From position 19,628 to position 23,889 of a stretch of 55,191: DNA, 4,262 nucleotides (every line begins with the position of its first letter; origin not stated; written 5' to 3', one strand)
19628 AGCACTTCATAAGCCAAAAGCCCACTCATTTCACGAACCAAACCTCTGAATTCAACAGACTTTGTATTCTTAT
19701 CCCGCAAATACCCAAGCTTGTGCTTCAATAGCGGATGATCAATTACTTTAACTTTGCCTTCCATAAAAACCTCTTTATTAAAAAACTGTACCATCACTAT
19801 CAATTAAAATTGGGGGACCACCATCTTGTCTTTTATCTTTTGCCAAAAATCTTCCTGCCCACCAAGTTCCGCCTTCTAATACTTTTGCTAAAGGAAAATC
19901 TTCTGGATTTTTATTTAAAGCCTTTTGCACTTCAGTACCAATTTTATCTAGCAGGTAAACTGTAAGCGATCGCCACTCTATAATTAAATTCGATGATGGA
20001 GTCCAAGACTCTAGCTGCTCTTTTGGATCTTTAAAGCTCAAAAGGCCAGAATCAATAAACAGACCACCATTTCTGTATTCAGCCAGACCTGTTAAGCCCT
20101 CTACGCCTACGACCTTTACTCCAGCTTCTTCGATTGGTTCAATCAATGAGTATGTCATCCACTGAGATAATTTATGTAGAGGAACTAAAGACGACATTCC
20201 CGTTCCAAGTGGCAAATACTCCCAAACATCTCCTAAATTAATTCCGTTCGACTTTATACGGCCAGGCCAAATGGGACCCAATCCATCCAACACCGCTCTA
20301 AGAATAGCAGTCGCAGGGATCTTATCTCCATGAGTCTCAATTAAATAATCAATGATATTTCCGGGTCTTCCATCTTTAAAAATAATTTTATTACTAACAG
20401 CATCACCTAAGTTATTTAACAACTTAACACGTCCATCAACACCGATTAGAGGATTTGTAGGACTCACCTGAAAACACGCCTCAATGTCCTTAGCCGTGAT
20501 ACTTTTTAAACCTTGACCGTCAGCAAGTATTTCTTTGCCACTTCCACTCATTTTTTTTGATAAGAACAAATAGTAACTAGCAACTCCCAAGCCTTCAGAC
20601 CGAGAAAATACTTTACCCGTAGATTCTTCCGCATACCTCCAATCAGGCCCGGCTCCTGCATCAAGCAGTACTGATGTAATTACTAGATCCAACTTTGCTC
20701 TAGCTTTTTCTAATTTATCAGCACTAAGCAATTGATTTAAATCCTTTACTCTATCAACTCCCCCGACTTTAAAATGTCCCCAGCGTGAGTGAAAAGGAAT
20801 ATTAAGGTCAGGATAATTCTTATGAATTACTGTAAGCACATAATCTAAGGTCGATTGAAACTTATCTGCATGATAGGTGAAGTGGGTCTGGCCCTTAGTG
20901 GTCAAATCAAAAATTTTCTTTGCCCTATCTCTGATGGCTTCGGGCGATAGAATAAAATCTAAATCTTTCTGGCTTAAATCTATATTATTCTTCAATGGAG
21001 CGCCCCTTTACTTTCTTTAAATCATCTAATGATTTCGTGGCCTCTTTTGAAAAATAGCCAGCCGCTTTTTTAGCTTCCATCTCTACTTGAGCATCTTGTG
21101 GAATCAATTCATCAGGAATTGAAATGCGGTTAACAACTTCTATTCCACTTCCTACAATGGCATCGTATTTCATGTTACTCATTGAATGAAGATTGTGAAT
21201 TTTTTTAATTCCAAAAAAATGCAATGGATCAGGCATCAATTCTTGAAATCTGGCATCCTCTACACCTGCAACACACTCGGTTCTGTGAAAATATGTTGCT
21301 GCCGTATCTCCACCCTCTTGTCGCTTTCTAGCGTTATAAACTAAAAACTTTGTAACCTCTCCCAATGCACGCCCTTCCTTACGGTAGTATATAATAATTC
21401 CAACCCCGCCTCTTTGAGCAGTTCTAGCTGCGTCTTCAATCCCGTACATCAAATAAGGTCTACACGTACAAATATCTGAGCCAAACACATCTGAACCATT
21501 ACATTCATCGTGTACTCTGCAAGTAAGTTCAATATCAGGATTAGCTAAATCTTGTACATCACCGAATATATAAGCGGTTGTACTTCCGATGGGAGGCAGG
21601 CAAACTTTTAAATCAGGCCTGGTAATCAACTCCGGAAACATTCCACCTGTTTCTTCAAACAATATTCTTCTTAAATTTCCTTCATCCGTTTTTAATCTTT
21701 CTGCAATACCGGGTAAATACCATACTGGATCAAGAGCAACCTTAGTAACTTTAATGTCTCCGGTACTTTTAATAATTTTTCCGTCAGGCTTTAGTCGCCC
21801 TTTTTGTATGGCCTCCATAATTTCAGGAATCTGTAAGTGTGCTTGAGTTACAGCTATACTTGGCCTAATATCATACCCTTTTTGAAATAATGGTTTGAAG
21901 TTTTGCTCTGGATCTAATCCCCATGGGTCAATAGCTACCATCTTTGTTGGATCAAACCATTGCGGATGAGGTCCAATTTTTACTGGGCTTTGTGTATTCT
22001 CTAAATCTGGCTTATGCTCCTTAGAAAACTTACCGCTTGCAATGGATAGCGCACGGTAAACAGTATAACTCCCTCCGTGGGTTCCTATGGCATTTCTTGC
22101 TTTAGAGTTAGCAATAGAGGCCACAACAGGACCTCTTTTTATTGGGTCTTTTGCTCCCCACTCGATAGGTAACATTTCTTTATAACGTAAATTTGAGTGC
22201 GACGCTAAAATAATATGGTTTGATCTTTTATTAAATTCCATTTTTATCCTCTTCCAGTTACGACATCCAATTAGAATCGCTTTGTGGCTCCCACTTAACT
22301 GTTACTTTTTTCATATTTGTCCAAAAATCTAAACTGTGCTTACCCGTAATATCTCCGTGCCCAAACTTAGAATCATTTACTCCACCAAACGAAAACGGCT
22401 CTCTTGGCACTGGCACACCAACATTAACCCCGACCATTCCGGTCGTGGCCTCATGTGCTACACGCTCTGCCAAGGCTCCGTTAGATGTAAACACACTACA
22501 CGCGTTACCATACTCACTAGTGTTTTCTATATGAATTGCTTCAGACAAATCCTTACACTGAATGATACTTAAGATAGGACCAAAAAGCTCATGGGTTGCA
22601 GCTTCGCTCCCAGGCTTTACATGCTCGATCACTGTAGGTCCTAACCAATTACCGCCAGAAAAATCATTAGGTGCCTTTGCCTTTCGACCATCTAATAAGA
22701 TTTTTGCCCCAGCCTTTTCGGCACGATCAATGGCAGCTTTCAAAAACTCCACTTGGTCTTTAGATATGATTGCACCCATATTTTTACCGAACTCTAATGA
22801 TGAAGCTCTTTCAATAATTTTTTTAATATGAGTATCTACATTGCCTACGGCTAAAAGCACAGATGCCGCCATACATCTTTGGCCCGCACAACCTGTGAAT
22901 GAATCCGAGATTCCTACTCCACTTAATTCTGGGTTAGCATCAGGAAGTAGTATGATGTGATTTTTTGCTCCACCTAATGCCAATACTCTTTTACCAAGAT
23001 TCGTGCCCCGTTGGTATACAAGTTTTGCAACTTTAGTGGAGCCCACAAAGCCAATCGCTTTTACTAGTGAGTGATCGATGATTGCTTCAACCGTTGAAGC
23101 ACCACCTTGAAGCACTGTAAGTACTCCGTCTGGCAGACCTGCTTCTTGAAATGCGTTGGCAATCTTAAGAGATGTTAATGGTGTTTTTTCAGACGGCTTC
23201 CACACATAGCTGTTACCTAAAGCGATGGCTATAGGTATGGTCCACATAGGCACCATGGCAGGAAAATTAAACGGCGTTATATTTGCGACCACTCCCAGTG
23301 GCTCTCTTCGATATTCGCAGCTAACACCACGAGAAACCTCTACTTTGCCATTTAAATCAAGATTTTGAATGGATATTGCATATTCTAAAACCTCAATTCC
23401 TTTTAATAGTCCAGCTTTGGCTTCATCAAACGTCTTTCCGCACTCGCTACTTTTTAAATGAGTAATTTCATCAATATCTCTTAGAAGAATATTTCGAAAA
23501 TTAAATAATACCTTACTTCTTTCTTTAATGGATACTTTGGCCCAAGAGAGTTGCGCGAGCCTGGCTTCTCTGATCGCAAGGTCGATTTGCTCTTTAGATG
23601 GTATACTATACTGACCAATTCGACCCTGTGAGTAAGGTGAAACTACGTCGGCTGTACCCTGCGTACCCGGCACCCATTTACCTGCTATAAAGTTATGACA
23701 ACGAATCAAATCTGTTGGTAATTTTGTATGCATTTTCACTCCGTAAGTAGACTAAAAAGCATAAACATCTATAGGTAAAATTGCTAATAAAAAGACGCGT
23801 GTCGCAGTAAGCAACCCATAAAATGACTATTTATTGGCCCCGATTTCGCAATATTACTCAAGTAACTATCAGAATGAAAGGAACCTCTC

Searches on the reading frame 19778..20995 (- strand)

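Call 72: search_protein_families(library=pfam, proteins=[window:19778-20995:-], max_evalue=0.00001)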
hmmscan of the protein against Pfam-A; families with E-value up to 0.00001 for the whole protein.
window:19778-20995:- (405 aa): 1 family
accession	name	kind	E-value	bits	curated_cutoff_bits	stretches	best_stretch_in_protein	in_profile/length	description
PF07958.16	DUF1688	-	3e-141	471.5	25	1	15-405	2-420/420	Protein of unknown function (DUF1688)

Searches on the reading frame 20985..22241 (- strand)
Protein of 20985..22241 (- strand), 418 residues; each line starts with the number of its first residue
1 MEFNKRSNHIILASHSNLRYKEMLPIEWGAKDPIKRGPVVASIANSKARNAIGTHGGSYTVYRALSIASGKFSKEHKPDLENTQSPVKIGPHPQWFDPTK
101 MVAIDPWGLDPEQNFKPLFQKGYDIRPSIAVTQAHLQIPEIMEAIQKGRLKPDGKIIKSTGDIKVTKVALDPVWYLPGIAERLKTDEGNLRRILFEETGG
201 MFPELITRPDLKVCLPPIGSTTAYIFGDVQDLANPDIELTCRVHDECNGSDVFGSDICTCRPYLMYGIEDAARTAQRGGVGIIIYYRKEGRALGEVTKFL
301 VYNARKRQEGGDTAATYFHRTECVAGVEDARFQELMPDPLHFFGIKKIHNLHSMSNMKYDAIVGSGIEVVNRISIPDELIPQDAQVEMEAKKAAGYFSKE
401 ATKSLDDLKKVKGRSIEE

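Call 72: search_protein_families(library=pfam, proteins=[window:20985-22241:-], max_evalue=0.00001)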
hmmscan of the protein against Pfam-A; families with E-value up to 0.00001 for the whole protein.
window:20985-22241:- (418 aa): 2 families
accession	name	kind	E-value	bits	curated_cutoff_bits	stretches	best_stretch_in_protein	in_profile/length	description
PF12471.13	GTP_CH_N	-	4.5e-81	271.6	25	1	8-197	1-193/193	GTP cyclohydrolase N terminal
PF00925.25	GTP_cyclohydro2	-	6.3e-15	55.6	23.3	1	220-373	28-164/165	GTP cyclohydrolase II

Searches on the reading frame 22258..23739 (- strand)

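Call 72: search_protein_families(library=pfam, proteins=[window:22258-23739:-], max_evalue=0.00001)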
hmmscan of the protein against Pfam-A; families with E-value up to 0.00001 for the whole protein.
window:22258-23739:- (493 aa): 1 family
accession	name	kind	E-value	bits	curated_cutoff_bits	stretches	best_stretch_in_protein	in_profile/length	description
PF00171.27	Aldedh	-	2.7e-127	425.6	23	1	22-479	1-461/461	Aldehyde dehydrogenase family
